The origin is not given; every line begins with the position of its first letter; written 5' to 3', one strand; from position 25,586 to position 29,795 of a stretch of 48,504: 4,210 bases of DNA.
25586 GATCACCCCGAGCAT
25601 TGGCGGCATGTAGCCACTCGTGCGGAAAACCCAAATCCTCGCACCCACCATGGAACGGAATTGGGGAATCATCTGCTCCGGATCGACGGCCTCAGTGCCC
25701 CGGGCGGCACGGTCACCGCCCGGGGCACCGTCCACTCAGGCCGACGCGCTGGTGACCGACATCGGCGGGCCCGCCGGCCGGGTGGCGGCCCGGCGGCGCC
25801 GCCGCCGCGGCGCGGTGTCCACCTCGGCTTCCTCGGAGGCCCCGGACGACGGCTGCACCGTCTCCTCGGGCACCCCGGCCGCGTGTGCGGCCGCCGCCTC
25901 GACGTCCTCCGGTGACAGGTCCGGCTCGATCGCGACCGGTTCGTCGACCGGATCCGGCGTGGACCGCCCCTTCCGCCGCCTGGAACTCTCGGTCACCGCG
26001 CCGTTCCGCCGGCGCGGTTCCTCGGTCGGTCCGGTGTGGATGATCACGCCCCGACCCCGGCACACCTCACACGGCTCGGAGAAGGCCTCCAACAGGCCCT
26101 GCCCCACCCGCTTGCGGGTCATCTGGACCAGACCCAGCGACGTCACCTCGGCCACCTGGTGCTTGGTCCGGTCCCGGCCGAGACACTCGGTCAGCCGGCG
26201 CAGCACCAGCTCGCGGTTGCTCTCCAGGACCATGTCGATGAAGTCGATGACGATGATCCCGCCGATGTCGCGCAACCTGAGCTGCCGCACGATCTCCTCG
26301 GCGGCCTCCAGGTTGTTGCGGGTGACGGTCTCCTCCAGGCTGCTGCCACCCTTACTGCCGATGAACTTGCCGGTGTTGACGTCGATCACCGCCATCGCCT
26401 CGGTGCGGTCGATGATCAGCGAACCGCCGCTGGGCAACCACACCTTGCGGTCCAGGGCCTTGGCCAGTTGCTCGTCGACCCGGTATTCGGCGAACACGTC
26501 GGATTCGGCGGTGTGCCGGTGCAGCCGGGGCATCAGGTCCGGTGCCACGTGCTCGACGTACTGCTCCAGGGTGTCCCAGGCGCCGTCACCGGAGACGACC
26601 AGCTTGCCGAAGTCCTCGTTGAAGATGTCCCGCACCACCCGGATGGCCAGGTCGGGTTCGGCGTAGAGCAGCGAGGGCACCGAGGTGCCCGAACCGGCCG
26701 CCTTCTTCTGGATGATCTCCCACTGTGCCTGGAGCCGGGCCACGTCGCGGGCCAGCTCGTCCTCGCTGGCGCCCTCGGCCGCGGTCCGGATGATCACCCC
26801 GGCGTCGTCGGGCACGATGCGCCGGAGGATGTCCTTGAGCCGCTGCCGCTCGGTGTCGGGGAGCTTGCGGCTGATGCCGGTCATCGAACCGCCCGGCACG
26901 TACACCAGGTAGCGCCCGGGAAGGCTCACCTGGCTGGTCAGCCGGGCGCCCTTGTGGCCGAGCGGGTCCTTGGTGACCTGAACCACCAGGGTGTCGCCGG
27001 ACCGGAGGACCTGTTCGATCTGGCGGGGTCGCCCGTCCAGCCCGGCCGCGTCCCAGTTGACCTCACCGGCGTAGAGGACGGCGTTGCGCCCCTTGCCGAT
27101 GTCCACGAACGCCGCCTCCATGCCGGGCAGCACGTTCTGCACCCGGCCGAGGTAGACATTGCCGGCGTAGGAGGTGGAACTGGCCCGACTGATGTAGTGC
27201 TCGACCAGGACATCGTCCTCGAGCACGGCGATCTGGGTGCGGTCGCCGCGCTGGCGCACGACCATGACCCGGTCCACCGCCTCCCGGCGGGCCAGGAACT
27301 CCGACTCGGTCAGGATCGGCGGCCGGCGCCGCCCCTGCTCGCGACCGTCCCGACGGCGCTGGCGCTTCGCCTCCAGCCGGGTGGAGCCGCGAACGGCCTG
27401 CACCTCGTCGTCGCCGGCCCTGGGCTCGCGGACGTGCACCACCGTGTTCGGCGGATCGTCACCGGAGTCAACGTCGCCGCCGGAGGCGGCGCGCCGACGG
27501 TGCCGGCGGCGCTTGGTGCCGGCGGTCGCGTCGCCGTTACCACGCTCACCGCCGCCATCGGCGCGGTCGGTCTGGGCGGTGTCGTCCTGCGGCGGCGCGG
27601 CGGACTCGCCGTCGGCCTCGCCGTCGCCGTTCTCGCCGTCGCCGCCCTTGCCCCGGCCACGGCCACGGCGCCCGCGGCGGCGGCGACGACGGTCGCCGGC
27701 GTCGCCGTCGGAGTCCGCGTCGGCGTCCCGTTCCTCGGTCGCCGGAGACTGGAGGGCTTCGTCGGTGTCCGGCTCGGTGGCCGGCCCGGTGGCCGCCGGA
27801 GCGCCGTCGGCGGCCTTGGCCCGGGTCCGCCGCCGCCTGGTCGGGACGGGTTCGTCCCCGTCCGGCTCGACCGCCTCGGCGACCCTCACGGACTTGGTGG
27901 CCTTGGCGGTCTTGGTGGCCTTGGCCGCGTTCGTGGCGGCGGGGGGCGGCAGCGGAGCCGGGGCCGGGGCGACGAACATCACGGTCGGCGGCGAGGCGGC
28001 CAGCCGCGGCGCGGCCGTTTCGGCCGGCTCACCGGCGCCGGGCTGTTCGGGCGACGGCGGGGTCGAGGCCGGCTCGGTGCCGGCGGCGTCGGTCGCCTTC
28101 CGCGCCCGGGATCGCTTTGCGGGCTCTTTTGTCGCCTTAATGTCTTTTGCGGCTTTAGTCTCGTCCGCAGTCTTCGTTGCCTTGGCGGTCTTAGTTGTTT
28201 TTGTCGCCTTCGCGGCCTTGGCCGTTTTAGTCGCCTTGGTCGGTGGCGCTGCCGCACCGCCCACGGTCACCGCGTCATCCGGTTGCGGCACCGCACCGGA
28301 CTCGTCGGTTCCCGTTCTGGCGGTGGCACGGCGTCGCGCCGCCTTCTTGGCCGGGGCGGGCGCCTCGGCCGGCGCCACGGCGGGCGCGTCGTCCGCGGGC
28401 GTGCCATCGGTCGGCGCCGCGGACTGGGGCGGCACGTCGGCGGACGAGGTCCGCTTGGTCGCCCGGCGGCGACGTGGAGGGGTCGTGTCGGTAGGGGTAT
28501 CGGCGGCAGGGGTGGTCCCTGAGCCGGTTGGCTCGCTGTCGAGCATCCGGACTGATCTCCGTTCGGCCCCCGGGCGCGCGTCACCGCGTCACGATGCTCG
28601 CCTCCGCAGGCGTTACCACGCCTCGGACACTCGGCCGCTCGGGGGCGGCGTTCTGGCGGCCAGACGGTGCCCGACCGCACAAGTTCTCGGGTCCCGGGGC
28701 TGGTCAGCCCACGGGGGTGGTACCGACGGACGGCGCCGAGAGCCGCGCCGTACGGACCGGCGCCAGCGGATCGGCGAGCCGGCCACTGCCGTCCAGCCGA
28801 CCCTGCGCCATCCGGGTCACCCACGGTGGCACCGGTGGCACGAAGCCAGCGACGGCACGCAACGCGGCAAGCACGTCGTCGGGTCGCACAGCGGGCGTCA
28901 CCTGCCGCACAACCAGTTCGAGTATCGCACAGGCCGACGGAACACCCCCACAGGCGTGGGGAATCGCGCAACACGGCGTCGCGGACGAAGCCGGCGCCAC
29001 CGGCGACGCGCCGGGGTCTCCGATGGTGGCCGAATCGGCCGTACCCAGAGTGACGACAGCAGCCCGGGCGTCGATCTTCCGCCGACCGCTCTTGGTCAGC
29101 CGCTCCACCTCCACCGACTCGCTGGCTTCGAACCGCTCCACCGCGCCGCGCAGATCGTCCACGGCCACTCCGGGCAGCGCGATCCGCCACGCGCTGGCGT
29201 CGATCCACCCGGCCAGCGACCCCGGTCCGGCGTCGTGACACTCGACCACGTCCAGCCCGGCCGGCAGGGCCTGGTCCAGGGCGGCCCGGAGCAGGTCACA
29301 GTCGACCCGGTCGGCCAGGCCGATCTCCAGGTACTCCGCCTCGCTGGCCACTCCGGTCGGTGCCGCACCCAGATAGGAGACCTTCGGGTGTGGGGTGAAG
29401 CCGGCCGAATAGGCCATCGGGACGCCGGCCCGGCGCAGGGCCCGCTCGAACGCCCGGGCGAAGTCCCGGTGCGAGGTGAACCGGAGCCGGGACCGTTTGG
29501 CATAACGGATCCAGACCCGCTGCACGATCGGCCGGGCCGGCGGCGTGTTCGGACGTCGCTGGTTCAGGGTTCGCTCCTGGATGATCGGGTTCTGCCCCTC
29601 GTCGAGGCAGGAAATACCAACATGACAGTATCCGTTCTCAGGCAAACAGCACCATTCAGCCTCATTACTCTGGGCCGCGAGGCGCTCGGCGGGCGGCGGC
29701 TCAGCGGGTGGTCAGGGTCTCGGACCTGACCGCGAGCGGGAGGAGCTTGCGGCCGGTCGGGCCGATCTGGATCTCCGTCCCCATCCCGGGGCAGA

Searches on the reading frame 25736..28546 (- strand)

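Call 50: search_protein_families(library=pfam, proteins=[window:25736-28546:-], max_evalue=0.00001)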
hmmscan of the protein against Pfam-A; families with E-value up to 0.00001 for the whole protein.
window:25736-28546:- (936 aa): 1 family
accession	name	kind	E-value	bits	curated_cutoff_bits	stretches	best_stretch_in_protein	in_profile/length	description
PF10150.14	RNase_E_G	-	1.3e-100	336.8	25.5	1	541-814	1-270/270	Ribonuclease E/G family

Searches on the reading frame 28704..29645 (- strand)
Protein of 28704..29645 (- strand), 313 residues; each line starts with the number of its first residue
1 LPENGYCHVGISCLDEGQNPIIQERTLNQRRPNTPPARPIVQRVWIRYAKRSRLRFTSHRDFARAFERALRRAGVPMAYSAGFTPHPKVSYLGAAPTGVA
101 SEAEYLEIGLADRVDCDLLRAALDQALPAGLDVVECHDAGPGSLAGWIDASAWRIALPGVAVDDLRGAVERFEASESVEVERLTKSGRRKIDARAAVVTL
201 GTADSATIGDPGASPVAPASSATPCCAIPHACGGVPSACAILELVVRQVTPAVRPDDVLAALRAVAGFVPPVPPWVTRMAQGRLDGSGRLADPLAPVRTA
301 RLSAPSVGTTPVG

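Call 50: search_protein_families(library=pfam, proteins=[window:28704-29645:-], max_evalue=0.00001)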
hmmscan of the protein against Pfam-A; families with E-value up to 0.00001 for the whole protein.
window:28704-29645:- (313 aa): 1 family
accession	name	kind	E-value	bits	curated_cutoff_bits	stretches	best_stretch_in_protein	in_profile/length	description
PF10105.14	DUF2344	-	3.3e-45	154.6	23.8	1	43-203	1-156/176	Uncharacterized protein conserved in bacteria (DUF2344)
